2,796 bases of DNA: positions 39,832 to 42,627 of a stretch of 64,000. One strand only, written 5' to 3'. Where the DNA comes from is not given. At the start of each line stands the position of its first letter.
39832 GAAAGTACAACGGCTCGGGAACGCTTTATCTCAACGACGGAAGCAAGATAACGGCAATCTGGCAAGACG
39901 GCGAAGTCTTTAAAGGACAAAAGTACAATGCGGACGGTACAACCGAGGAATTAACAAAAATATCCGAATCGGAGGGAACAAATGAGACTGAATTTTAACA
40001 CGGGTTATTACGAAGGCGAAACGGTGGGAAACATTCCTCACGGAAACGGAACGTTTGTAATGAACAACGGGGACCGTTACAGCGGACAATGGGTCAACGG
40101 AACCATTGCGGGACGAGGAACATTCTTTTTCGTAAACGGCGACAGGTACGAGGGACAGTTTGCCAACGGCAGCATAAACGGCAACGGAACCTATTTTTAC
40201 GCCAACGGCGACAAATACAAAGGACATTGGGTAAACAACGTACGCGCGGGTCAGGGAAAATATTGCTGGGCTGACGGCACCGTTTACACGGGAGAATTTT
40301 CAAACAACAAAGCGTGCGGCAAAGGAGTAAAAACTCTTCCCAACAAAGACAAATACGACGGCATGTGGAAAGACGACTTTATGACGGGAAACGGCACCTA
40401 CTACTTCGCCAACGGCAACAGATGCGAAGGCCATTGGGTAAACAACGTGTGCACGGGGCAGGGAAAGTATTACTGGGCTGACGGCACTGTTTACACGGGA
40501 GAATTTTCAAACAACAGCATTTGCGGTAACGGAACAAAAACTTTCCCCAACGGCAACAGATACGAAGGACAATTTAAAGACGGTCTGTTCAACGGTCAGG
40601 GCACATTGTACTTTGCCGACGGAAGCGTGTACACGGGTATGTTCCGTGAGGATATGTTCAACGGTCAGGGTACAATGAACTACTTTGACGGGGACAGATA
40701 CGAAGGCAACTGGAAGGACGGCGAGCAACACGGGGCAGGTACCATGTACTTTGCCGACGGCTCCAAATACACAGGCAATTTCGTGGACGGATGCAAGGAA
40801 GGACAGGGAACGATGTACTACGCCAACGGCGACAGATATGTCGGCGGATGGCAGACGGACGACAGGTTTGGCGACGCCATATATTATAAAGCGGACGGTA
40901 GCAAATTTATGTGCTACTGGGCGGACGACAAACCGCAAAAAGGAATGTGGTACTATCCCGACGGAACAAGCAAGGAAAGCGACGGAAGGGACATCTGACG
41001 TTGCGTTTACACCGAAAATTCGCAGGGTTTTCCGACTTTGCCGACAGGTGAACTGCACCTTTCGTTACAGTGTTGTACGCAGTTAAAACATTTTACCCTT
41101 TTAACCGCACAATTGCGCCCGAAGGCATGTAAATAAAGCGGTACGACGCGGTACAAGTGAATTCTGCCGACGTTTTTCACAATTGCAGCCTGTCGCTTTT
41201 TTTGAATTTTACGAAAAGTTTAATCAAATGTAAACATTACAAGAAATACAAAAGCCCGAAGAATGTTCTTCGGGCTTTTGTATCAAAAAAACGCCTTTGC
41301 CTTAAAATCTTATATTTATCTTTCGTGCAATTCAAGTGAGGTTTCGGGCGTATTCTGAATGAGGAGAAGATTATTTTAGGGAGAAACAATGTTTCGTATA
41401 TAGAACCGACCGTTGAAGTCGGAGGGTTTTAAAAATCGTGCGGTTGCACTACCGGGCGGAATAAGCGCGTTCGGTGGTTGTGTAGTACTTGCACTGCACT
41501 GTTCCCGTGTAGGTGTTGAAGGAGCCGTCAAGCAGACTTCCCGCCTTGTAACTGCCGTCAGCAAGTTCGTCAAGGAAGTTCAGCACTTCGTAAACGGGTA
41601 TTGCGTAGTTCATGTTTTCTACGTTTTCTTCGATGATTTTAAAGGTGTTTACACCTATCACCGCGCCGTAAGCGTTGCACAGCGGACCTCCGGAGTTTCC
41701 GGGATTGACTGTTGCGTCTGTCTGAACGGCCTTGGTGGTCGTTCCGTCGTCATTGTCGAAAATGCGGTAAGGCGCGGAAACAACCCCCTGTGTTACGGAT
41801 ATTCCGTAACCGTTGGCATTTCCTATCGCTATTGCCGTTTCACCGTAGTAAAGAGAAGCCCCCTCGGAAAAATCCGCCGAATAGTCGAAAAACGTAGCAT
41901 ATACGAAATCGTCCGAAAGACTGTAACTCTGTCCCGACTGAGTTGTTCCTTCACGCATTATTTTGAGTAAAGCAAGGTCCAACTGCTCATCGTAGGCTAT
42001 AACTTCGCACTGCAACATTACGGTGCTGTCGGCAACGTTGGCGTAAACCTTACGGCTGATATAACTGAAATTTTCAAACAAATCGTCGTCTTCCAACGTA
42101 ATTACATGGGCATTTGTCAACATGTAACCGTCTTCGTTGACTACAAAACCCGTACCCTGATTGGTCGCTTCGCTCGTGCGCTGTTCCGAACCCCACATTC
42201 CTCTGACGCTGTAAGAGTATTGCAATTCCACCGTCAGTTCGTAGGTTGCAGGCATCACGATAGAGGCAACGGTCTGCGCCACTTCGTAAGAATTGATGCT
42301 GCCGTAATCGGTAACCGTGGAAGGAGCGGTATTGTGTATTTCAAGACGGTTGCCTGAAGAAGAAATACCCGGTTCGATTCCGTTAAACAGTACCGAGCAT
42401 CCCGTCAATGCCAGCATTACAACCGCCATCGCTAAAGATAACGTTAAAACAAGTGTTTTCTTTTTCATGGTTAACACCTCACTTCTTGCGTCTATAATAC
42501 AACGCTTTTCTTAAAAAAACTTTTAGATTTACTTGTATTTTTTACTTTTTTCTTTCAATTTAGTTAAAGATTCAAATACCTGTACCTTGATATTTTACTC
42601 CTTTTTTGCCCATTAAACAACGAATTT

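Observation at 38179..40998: Three consecutive genes consisting almost only of gap-free MORN repeats (~37 units in total), with no signal peptide, TM or other domain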

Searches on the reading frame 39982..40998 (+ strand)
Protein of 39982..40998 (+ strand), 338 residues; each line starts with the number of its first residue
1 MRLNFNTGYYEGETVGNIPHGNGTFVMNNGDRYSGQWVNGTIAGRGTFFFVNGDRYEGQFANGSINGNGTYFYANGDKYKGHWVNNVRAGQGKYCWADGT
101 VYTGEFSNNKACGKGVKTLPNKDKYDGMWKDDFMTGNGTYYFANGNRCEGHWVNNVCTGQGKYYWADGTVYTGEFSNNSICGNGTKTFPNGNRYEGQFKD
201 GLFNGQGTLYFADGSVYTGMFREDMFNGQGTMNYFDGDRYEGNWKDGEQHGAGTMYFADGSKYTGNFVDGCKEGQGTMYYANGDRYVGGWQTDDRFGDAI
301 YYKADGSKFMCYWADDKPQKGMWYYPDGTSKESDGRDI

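Call 3: search_protein_families(library=pfam, proteins=[window:39982-40998:+], max_evalue=0.01)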
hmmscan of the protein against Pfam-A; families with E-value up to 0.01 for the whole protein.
window:39982-40998:+ (338 aa): 2 families
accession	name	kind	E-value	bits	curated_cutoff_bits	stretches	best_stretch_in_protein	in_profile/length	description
PF02493.26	MORN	-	4.1e-69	224.8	22.5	11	194-216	1-23/23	MORN repeat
PF17479.7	DUF3048_C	-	0.0039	18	25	0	134-169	67-103/114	Protein of unknown function (DUF3048) C-terminal domain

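Call 4: search_protein_families(library=ncbifam, proteins=[window:39982-40998:+], max_evalue=0.01)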
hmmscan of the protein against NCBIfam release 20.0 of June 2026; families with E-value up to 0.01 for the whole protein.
window:39982-40998:+ (338 aa): 1 family
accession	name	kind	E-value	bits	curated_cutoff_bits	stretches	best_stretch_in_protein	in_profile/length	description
NF053523.1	VcdP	equivalog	0.0088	15.7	50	0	162-176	7-21/28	small protein VcdP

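Call 14: find_homologous_proteins(query=window:39982-40998:+)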
Query window:39982-40998:+ (338 aa): 1995 proteins with E <= 0.001 among 6228 candidates; the best 120 are listed.
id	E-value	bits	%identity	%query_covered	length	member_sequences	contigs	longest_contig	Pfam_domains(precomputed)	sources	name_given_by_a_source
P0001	1.7e-74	269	35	80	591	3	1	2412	PF02493.27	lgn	-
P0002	2.9e-68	249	41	57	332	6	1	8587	PF02493.27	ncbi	-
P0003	1.7e-67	246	40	79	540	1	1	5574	PF02493.27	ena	-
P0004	5.2e-66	241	37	85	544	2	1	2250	PF09588.17,PF02493.27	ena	-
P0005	6.0e-66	241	40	79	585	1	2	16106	PF19190.7,PF02493.27,PF13004.14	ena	-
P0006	8.7e-65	237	44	83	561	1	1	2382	PF02493.27,PF17479.8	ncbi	-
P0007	4.3e-64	235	36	87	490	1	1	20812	PF02493.27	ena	-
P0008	5.7e-64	235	41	84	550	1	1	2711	PF13365.13,PF02493.27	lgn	-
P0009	4.0e-63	232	44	83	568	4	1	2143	PF02493.27,PF00656.28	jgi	jgi:hypothetical protein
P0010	4.5e-61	225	40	75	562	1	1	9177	PF02493.27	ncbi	-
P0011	1.5e-59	220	44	46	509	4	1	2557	PF02493.27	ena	-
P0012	2.9e-58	216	41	80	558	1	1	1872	PF07714.24,PF00069.32,PF02493.27,PF03109.23,PF17479.8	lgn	-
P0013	1.6e-57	213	41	67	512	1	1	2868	PF02493.27,PF23926.3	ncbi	-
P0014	3.4e-57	212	41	59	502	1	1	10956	PF02493.27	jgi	jgi:hypothetical protein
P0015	1.7e-56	210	30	81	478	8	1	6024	PF02493.27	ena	-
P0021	1.5e-54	204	41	58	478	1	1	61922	PF13365.13,PF02493.27,PF00089.33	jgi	jgi:hypothetical protein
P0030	3.4e-51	193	36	71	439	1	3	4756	PF02493.27,PF01582.26,PF13676.12,PF08937.17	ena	-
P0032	1.7e-50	190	43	69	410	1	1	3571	PF02493.27,PF13676.12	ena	-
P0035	3.7e-50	189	42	71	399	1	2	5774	PF02493.27,PF13676.12,PF08937.17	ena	-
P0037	5.6e-50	189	34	74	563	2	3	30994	PF02493.27,PF00656.28,PF01650.24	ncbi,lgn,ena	ncbi:MAG: caspase family protein [Bacteroidota bacterium]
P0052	3.3e-48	183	32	94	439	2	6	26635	PF02493.27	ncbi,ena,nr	ncbi:MAG: hypothetical protein IKH22_03685 [Prevotella sp.]|nr:hypothetical protein [Prevotella sp.]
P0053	4.4e-48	182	36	82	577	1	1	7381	PF13365.13,PF02493.27,PF00089.33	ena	-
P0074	4.6e-46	176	32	97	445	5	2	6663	PF02493.27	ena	-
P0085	6.1e-45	172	37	72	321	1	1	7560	PF02493.27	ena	-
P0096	3.3e-44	170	38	61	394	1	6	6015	PF02493.27,PF01582.26,PF13676.12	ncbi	ncbi:MAG: TIR domain-containing protein [Rikenellaceae bacterium]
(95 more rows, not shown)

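Call 16: search_protein_families(library=pfam, proteins=[P0008, P0021, P0053, P0002, P0007, P0085], max_evalue=0.001)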
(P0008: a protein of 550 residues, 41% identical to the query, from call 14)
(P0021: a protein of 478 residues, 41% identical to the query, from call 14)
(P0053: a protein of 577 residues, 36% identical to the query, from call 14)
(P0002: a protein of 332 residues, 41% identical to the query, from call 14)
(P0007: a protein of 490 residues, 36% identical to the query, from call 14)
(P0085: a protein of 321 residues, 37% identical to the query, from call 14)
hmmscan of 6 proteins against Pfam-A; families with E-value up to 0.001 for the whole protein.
P0008 (550 aa): 2 families
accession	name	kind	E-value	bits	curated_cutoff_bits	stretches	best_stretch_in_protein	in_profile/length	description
PF02493.26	MORN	-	3e-60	197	22.5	7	49-70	1-22/23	MORN repeat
PF13365.12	Trypsin_2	-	8.1e-18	66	27.6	1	355-480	1-144/144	Trypsin-like peptidase domain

P0021 (478 aa): 3 families
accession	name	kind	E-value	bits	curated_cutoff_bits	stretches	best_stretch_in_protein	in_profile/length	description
PF02493.26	MORN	-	1.1e-48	160.6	22.5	5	126-148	1-23/23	MORN repeat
PF13365.12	Trypsin_2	-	3.9e-28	99.4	27.6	1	257-389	1-144/144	Trypsin-like peptidase domain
PF00089.32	Trypsin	-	1.7e-07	31.7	20.6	1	258-391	28-196/220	Trypsin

P0053 (577 aa): 3 families
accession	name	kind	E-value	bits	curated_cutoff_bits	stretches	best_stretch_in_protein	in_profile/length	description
PF02493.26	MORN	-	1.3e-50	166.7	22.5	5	96-117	1-22/23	MORN repeat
PF13365.12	Trypsin_2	-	3.9e-22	80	27.6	1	375-516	1-144/144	Trypsin-like peptidase domain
PF00089.32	Trypsin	-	2.4e-12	47.6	20.6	1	368-538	15-218/220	Trypsin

P0002 (332 aa): 1 family
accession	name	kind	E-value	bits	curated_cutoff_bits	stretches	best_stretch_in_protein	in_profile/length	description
PF02493.26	MORN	-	8.7e-46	151.5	22.5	6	145-166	1-22/23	MORN repeat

P0007 (490 aa): 1 family
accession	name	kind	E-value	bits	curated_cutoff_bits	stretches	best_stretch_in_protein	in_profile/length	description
PF02493.26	MORN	-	2.2e-67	219.4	22.5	8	93-114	1-22/23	MORN repeat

P0085 (321 aa): 1 family
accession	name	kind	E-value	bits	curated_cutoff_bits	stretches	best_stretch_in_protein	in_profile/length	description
PF02493.26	MORN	-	5.8e-50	164.7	22.5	6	113-133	1-21/23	MORN repeat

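Call 22: search_protein_families(library=padloc, proteins=[window:39982-40998:+], max_evalue=0.01)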
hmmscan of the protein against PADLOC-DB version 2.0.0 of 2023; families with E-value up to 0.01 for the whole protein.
window:39982-40998:+ (338 aa): 0 families

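Call 34: predict_structure(alignment_id=A2)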
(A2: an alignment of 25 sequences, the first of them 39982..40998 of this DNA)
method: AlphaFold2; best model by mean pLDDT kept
length: 338 residues; sequences in the alignment: 25
mean_pLDDT: 96.3   pTM: 0.80
mean pLDDT of the five models: 96.3, 95.4, 95.4, 95.1, 93.4
residues with pLDDT >= 90: 331; 70-90: 7; 50-70: 0; < 50: 0
segments of 3 or more residues with pLDDT < 50: none
pLDDT, mean of each block of 10 residues (from residue 1): 93 93 96 96 97 97 96 97 95 94 94 94 94 94 97 96 98 97 98 98 98 99 98 99 98 98 98 98 98 97 97 95 97 89
secondary structure, 60 per line:
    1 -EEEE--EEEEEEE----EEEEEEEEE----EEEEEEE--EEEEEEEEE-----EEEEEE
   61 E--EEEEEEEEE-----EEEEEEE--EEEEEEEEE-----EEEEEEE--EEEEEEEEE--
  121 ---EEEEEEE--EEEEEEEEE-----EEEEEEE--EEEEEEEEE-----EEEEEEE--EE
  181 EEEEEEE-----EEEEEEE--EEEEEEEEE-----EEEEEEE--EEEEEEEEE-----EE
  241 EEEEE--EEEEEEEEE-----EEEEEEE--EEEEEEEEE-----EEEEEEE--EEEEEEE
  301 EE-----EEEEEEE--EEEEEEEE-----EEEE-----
elements in order: E2-5 E8-14 E19-27 E32-38 E41-49 E55-61 E64-72 E78-84 E87-95 E101-107 E110-118 E124-130 E133-141 E147-153 E156-164 E170-176 E179-187 E193-199 E202-210 E216-222 E225-233 E239-245 E248-256 E262-268 E271-279 E285-291 E294-302 E308-314 E317-324 E330-333

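Call 38: fold_search(model_id=the predicted structure, library=pdb)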
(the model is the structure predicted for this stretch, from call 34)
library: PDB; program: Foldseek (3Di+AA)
matches with E <= 10: 669; with E <= 0.001: 102
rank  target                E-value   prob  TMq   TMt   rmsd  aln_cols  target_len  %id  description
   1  6t4r_AAA              1.3e-19  1.00  0.52  0.81   3.9       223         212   35  Crystal structure of Trypanosoma brucei Morn1 (released 2020-11-18)
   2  6t4r_CCC              1.4e-19  1.00  0.45  0.67   5.3       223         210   34  Crystal structure of Trypanosoma brucei Morn1 (released 2020-11-18)
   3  6t6q_BBB              2.3e-19  1.00  0.39  0.57   5.4       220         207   34  Crystal structure of Toxoplasma gondii Morn1 (extended conformation). (released 2020-11-18)
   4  6t4d                  2.4e-19  1.00  0.54  0.88   1.8       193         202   37  Crystal structure of Plasmodium falciparum Morn1 (released 2020-11-18)
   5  6t6q_AAA              2.6e-19  1.00  0.39  0.56   5.4       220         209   34  Crystal structure of Toxoplasma gondii Morn1 (extended conformation). (released 2020-11-18)
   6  6t69                  6.9e-19  1.00  0.56  0.91   1.4       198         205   32  Crystal structure of Toxoplasma gondii Morn1(V shape) (released 2020-11-18)
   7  6t68_A                8.3e-19  1.00  0.40  0.61   5.4       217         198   32  Crystal structure of Trypanosoma brucei Morn1 (released 2020-11-18)
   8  6t68_B                2.8e-18  1.00  0.53  0.88   3.0       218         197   34  Crystal structure of Trypanosoma brucei Morn1 (released 2020-11-18)
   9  7sqc_V1               6.2e-16  1.00  0.52  0.89   1.8       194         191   33  Ciliary C1 central pair apparatus isolated from Chlamydomonas reinhardtii (released 2022-04-13)
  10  7sqc_V0               2.2e-15  1.00  0.52  0.87   2.1       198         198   32  Ciliary C1 central pair apparatus isolated from Chlamydomonas reinhardtii (released 2022-04-13)
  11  8j07_A                9.9e-15  1.00  0.48  0.77   1.5       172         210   32  96nm repeat of human respiratory doublet microtubule and associated axonemal complexes (released 2023-07-26)
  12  9uo9                  3.3e-13  1.00  0.51  0.65   2.5       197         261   27  Structure of mouse Junctophilin-2 (released 2026-01-21)
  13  7rxe                  3.3e-13  1.00  0.46  0.49   7.4       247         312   25  Crystal structure of junctophilin-2 (released 2022-02-23)
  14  8wzb_F                8.9e-13  1.00  0.46  0.82   1.9       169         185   35  RS head-neck monomer (released 2024-02-07)
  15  8j07_c1               1.2e-12  1.00  0.46  0.67   2.6       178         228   33  96nm repeat of human respiratory doublet microtubule and associated axonemal complexes (released 2023-07-26)
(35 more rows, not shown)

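Call 47: find_encoding_contigs(protein=P0052, flank=6000, max_places=3)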
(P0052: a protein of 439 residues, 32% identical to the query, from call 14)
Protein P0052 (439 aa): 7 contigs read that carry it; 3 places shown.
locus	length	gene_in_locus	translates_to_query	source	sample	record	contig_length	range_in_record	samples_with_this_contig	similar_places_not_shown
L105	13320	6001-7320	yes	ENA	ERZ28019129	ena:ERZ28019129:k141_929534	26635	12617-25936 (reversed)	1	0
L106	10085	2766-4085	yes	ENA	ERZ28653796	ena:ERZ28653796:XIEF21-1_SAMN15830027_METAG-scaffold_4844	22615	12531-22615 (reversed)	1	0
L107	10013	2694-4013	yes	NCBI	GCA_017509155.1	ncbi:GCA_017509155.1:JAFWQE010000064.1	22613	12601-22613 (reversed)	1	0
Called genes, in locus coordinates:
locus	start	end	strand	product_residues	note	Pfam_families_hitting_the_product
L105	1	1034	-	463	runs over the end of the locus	PF13173:AAA_14, PF13635:DUF4143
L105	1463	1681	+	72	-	-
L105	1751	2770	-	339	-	PF00578:AhpC-TSA, PF08534:Redoxin, PF00085:Thioredoxin, PF13098:Thioredoxin_2 (weak), PF13905:Thioredoxin_8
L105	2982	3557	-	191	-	PF00027:cNMP_binding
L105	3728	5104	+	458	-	PF04326:SLFN_AlbA_2, PF13749:HATPase_c_4, PF01047:MarR (faint), PF08220:HTH_DeoR, PF08279:HTH_11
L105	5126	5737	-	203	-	PF12760:Zn_ribbon_IS1595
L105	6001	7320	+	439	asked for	PF02493:MORN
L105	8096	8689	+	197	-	PF01926:MMR_HSR1, PF02421:FeoB_N, PF03193:RsgA_GTPase (faint), PF00350:Dynamin_N (faint)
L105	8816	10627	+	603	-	PF13476:AAA_23 (faint), PF00005:ABC_tran, PF02463:SMC_N (faint), PF13304:AAA_21 (faint), PF13401:AAA_22 (faint), PF12848:ABC_tran_Xtn, PF00005:ABC_tran, PF16326:ABC_tran_CTD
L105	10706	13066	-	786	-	PF13620:CarboxypepD_reg, PF13715:CarbopepD_reg_2, PF07715:Plug (weak)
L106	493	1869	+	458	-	PF04326:SLFN_AlbA_2, PF13749:HATPase_c_4, PF01047:MarR (faint), PF08220:HTH_DeoR, PF08279:HTH_11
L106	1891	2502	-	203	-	PF12760:Zn_ribbon_IS1595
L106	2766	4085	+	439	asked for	PF02493:MORN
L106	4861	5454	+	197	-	PF01926:MMR_HSR1, PF02421:FeoB_N, PF03193:RsgA_GTPase (faint), PF00350:Dynamin_N (faint)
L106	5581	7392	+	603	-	PF13476:AAA_23 (faint), PF00005:ABC_tran, PF02463:SMC_N (faint), PF13304:AAA_21 (faint), PF13401:AAA_22 (faint), PF12848:ABC_tran_Xtn, PF00005:ABC_tran, PF16326:ABC_tran_CTD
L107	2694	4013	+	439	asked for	PF02493:MORN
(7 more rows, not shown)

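Call 71: find_encoding_contigs(protein=P0074, flank=6000, max_places=4)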
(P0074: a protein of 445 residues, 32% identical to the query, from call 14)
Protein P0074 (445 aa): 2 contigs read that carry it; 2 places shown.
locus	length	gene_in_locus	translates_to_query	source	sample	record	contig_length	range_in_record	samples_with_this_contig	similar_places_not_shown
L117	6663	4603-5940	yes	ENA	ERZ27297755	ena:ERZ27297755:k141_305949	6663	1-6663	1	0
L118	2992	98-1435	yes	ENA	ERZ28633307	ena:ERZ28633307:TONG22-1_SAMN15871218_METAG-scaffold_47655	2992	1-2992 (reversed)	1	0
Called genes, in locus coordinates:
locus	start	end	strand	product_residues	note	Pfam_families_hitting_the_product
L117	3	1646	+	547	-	?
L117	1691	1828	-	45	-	-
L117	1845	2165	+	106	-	PF13443:HTH_26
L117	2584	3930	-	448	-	PF03747:ADP_ribosyl_GH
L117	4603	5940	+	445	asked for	PF02493:MORN (weak)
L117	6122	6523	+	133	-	PF14300:DMP19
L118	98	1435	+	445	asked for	PF02493:MORN (weak)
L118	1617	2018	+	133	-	PF14300:DMP19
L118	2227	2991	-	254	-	?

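Call 72: search_protein_families(library=padloc, proteins=[P0030, P0032, P0035, P0096, P0074, P0037], max_evalue=0.001)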
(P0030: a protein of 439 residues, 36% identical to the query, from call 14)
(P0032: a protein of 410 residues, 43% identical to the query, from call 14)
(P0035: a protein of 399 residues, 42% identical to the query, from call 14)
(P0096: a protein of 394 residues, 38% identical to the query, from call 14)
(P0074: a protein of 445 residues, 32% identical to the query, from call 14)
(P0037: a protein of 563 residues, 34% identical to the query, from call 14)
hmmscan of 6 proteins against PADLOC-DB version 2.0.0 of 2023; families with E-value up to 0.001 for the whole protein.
P0030 (439 aa): 2 families
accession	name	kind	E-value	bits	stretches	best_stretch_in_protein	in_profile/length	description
PDLC02012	SAVED5--SAVED_TIR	-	5.6e-10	36.9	1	310-380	16-87/404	-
PDLC00431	ThsB1|ThsB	-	0.00055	18.4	0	350-400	53-103/162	TIR-like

P0032 (410 aa): 4 families
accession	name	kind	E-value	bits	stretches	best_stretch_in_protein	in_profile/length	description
PDLC02421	Aga_TIR-PNTD1-PNTD2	-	6.8e-05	20.1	1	1-91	1-88/430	Class I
PDLC00434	ThsB1|ThsB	-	0.00028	18.1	1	4-93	139-224/396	TIR-like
PDLC02403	Aga_TIR-PNTD1-PNTD2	-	0.00056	17.1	1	3-147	2-143/443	Class I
PDLC02012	SAVED5--SAVED_TIR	-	0.0006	17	1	5-62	15-72/404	-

P0035 (399 aa): 8 families
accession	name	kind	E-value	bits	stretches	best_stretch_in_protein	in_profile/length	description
PDLC05062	PDC-S66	-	2e-09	35.3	1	2-79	147-223/282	-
PDLC00426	ThsB1|ThsB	-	3.5e-09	34.4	1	2-91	236-330/352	TIR-like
PDLC02421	Aga_TIR-PNTD1-PNTD2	-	3.7e-07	27.6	1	1-92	1-98/430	Class I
PDLC02403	Aga_TIR-PNTD1-PNTD2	-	3.1e-06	24.5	1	34-118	32-119/443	Class I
PDLC02012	SAVED5--SAVED_TIR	-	7.5e-06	23.3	1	5-99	15-109/404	-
PDLC00417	ThsB1|ThsB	-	8.8e-05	20.1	1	3-79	166-241/303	TIR-like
PDLC00420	ThsB1|ThsB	-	9.8e-05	19.7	1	5-97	3-101/319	TIR-like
PDLC00419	ThsB1|ThsB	-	0.00064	17.6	1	4-84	28-110/165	TIR-like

P0096 (394 aa): 3 families
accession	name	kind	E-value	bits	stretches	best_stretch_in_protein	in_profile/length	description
PDLC02012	SAVED5--SAVED_TIR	-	7.1e-07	26.7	1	4-76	15-88/404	-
PDLC05062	PDC-S66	-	1.9e-06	25.6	1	2-75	148-222/282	-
PDLC00426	ThsB1|ThsB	-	0.00018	19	1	2-90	237-332/352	TIR-like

P0074 (445 aa): 0 families

P0037 (563 aa): 1 family
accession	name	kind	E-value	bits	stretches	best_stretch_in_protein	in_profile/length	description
PDLC02987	caspase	-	1.4e-17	62.1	1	327-480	2-130/453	-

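Call 73: find_encoding_contigs(protein=P0030, flank=6000, max_places=3)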
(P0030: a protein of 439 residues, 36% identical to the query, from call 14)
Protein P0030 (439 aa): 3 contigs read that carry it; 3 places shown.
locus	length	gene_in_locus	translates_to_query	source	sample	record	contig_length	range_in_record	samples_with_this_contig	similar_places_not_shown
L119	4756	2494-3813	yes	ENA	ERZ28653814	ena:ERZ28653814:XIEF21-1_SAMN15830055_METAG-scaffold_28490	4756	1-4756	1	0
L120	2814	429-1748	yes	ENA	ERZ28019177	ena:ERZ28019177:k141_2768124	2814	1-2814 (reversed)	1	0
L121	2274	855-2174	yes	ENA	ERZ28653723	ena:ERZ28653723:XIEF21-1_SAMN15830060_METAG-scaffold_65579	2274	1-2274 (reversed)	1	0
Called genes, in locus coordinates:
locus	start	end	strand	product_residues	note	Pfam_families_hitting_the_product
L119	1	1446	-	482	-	?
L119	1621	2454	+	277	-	PF02374:ArsA_ATPase (faint), PF10609:ParA, PF13614:AAA_31 (faint), PF01656:CbiA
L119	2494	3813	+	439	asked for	PF02493:MORN (weak), PF01582:TIR (weak), PF08937:ThsB_TIR, PF13676:TIR_2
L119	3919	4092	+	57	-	-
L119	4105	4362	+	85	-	PF07875:Coat_F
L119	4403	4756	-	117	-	?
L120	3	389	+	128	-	?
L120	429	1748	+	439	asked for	PF02493:MORN (weak), PF01582:TIR (weak), PF08937:ThsB_TIR, PF13676:TIR_2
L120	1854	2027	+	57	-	-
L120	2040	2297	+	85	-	PF07875:Coat_F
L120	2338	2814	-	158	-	?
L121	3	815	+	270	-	?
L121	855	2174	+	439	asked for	PF02493:MORN (weak), PF01582:TIR (weak), PF08937:ThsB_TIR, PF13676:TIR_2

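Call 78: search_solved_structures(query=window:39982-40998:+, max_evalue=0.001)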
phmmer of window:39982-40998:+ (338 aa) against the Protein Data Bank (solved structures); distinct sequences matched with E-value up to 0.001: 29.
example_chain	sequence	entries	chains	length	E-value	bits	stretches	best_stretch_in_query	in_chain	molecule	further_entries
6t4d_A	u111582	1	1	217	3.5e-42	147.9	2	31-130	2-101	Morn1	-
6t6q_AAA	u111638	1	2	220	4.8e-38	134.3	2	171-295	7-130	Membrane occupation and recognition nexus protein MORN1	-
6t69_A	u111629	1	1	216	5.1e-38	134.2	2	171-295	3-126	Membrane occupation and recognition nexus protein MORN1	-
6t4r_AAA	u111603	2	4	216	5.2e-36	127.6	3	207-293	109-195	MORN repeat-containing protein 1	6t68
7sqc_V0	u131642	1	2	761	5.1e-25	91.5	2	135-295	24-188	FAP266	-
7dmp_A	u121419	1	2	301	1e-24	90.5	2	180-297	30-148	Radial spoke head 1 homolog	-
8wzb_F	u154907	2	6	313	1.3e-24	90.2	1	180-297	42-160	Radial spoke head 1 homolog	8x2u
9fqr_MS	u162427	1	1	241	4.3e-23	85.1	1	71-237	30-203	MORN repeat-containing protein 3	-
7jts_m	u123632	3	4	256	2.1e-22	82.8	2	55-156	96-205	FAP207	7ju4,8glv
8j07_c1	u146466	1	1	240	4.7e-21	78.4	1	65-238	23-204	MORN repeat-containing protein 3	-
8j07_A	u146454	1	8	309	2.3e-20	76.1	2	8-115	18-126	Radial spoke head 1 homolog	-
9fqr_Hb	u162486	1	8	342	7.5e-19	71.2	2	22-98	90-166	Probable inactive peptidyl-prolyl cis-trans isomerase-like 6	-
7jr9_E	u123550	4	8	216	2.5e-18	69.4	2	75-165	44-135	Radial spoke protein 10 | Flagellar radial spoke protein 10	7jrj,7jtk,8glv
9e5c_2a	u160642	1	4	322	2.4e-17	66.2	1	77-203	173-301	RSP1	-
9e5c_3d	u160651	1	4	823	2.5e-17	66.1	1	59-230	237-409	Phosphatidylinositol 4-phosphate 5-kinase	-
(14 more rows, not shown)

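Call 79: search_protein_families(library=phrogs, proteins=[window:39982-40998:+], max_evalue=0.001)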
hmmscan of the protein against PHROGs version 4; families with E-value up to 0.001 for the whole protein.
window:39982-40998:+ (338 aa): 1 family
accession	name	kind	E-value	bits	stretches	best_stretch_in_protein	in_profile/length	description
phrog_7324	-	unknown function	2.1e-60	205.7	4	182-296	102-218/333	-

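Call 80: search_dna_similar(query=window:39982-40998:+, collection=phages, mode=protein, max_rows=15)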
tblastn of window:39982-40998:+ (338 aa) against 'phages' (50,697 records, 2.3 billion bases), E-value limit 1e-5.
Records with a match: 1; places in all: 2; records where one place covers at least 80% of the query: 0.
Best place of each record, by identity: <60% 1.
By first word of the organism name: Bacteriophage 1.
By host as written in the record: - 1.
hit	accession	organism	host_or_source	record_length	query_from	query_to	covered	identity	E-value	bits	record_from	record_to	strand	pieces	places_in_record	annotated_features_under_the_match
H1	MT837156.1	Bacteriophage sp.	human fecal samples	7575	39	291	75%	27.3%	1e-8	62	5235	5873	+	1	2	record has no annotation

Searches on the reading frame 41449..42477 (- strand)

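Call 16: search_protein_families(library=pfam, proteins=[window:41449-42477:-], max_evalue=0.001)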
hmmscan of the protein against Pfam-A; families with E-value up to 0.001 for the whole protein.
window:41449-42477:- (342 aa): 2 families
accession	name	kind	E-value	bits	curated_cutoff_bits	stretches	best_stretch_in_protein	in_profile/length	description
PF13365.12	Trypsin_2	-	2.2e-27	97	27.6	1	108-276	1-144/144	Trypsin-like peptidase domain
PF00089.32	Trypsin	-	1.3e-12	48.5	20.6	1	103-301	23-219/220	Trypsin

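Call 22: search_protein_families(library=padloc, proteins=[window:41449-42477:-], max_evalue=0.01)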
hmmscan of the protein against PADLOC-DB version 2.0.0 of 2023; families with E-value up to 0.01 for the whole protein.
window:41449-42477:- (342 aa): 5 families
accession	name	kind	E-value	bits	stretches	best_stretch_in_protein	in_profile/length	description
PDLC02959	RT-Protease_XI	-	1.4e-15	55.2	1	94-303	340-509/510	single gene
PDLC02960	RT-Protease_XI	-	6.8e-15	53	1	94-302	338-504/506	single gene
PDLC04593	PDC-M35A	-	1e-08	33.2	1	101-180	16-96/216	-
PDLC03855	LmuA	-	1.4e-05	22.6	1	106-176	15-83/425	-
PDLC00169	HamA1|HamA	-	0.00085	15.9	1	103-186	24-98/483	DUF1837 domain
